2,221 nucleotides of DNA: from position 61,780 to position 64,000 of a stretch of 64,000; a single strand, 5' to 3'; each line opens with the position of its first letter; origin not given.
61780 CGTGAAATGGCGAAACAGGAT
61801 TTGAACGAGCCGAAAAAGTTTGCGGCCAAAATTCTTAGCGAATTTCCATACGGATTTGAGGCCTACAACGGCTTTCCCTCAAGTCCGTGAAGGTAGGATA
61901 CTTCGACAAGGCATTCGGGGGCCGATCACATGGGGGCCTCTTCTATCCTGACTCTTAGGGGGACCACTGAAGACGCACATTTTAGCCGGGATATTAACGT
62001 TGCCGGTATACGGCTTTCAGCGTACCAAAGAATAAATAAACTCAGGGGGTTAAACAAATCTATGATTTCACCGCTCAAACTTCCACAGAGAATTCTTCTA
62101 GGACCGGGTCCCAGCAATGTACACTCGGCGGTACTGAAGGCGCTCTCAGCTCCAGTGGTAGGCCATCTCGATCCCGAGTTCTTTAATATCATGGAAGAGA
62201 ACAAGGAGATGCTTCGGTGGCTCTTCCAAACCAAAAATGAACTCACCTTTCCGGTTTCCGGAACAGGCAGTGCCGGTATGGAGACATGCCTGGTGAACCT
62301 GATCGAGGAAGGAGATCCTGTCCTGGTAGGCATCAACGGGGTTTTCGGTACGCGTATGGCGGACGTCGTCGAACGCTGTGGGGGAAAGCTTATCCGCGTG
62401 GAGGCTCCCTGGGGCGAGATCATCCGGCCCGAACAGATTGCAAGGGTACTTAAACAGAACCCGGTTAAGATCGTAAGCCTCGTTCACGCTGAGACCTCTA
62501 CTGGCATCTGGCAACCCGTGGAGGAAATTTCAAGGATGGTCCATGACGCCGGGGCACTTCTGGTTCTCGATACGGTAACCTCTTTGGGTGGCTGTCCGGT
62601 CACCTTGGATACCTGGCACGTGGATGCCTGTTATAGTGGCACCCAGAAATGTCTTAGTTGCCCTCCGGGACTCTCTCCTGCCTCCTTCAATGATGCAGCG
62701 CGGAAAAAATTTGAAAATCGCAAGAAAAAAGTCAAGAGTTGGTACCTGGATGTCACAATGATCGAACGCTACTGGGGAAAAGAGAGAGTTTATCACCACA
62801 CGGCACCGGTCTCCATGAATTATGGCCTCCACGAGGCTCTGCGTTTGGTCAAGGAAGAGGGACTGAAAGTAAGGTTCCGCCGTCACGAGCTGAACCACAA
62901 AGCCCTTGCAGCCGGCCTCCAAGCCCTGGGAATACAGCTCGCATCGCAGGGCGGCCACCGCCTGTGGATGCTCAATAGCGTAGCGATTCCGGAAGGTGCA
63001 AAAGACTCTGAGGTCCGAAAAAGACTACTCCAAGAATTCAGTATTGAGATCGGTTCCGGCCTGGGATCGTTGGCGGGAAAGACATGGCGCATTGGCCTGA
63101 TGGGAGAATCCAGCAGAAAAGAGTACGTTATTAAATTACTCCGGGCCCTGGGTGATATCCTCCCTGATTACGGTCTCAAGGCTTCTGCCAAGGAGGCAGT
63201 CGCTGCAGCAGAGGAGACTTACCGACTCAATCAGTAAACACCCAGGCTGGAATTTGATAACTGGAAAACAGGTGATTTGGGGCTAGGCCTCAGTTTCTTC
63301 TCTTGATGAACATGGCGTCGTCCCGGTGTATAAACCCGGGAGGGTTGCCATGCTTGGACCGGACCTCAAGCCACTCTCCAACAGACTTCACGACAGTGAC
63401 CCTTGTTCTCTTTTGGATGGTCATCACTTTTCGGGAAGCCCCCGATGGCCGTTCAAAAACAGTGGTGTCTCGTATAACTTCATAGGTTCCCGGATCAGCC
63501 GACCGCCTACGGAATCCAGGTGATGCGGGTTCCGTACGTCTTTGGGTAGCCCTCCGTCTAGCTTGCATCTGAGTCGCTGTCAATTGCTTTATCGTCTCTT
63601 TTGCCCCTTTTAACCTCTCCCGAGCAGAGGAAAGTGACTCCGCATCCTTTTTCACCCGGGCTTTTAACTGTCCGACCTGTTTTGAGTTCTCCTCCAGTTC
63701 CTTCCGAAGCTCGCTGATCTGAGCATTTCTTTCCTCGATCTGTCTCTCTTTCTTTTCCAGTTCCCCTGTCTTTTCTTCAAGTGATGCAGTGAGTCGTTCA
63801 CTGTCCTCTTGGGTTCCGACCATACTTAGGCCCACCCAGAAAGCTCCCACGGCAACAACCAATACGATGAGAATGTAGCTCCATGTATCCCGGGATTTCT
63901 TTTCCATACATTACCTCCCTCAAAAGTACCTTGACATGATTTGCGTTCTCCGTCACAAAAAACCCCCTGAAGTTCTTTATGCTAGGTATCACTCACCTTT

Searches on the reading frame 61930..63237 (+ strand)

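Call 9: search_protein_families(library=pfam, proteins=[window:61930-63237:+], max_evalue=0.0001)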
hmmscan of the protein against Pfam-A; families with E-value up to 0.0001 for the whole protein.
window:61930-63237:+ (435 aa): 1 family
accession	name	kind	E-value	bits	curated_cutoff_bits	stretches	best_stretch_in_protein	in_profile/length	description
PF00266.25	Aminotran_5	-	5.3e-26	91.9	21.5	1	77-378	34-339/371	Aminotransferase class-V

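Call 45: search_protein_families(library=ncbifam, proteins=[window:61930-63237:+], max_evalue=0.001)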
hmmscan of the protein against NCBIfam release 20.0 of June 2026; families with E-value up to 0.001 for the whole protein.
window:61930-63237:+ (435 aa): 16 families
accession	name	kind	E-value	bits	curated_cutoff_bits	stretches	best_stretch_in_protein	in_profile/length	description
NF046070.1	PyrdoxPyrvTramin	equivalog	1.7e-62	211.4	600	1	55-412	7-365/369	pyridoxamine--pyruvate transaminase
TIGR03301.1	PhnW-AepZ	equivalog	6.2e-58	196.9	360.8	1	55-410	1-354/355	2-aminoethylphosphonate aminotransferase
NF045640.1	AspGlyoxATaseBhcA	equivalog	1.5e-56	192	650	1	57-433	8-386/395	L-aspartate--glyoxylate aminotransferase BhcA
NF010006.0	PRK13479.1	equivalog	2.5e-39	135.5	296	1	53-338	5-289/369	2-aminoethylphosphonate--pyruvate transaminase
TIGR02326.1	transamin_PhnW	equivalog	3.5e-39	135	400.8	1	54-405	4-354/363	2-aminoethylphosphonate--pyruvate transaminase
TIGR01977.1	am_tr_V_EF2568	hypoth_equivalog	2.1e-10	40.2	377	1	88-331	46-287/376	cysteine desulfurase family protein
TIGR03402.1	FeS_nifS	equivalog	1.5e-08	33.8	530.75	1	145-234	104-192/379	cysteine desulfurase NifS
TIGR04343.1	egtE_PLP_lyase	equivalog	3.8e-08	32.5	400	1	135-250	101-212/370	ergothioneine biosynthesis PLP-dependent enzyme EgtE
TIGR01366.1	serC_3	equivalog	1.2e-07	31.3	401.65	1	57-263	7-208/361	phosphoserine transaminase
TIGR03235.1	DNA_S_dndA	equivalog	1.2e-07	31.3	480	1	163-377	124-323/353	cysteine desulfurase DndA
TIGR01979.1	sufS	subfamily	3.2e-07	29.6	475.1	1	153-240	135-221/403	SufS family cysteine desulfurase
NF002806.0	PRK02948.1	subfamily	5.1e-06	25.7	304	1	164-237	125-197/381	IscS subfamily cysteine desulfurase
TIGR03403.1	nifS_epsilon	equivalog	5.3e-06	25.5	587.7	1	148-234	111-196/382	NifS family cysteine desulfurase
NF010611.0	PRK14012.1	equivalog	6.7e-06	25.3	548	1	148-248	117-215/406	IscS subfamily cysteine desulfurase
NF040779.1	Sec_lyase_SclA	exception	2.9e-05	23.2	525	1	163-254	122-212/378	selenocysteine lyase SclA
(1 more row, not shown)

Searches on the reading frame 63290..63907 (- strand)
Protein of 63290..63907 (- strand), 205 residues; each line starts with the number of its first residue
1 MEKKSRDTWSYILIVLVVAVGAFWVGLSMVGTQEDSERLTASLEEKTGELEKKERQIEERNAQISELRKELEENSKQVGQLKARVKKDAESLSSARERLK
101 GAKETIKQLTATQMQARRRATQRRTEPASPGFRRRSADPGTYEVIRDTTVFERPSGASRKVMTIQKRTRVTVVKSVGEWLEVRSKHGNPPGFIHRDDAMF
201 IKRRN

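Call 66: find_encoding_contigs(protein=window:63290-63907:-, flank=10000, max_places=2)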
Protein window:63290-63907:- (205 aa): 2 contigs read that carry it; 2 places shown.
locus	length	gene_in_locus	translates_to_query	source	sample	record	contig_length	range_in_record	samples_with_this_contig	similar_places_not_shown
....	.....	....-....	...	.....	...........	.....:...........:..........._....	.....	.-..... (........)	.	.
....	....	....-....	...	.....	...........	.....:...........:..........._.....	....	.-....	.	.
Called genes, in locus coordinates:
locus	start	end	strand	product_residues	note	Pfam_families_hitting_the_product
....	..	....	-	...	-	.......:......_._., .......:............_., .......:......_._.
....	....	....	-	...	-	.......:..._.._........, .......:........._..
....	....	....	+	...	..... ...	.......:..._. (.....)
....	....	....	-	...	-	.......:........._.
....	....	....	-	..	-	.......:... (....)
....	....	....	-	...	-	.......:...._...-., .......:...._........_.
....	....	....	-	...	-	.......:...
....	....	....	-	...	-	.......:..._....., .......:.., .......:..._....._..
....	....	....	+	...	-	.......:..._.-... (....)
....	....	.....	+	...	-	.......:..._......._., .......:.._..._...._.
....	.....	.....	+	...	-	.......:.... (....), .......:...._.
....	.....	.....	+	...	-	?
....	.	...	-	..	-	?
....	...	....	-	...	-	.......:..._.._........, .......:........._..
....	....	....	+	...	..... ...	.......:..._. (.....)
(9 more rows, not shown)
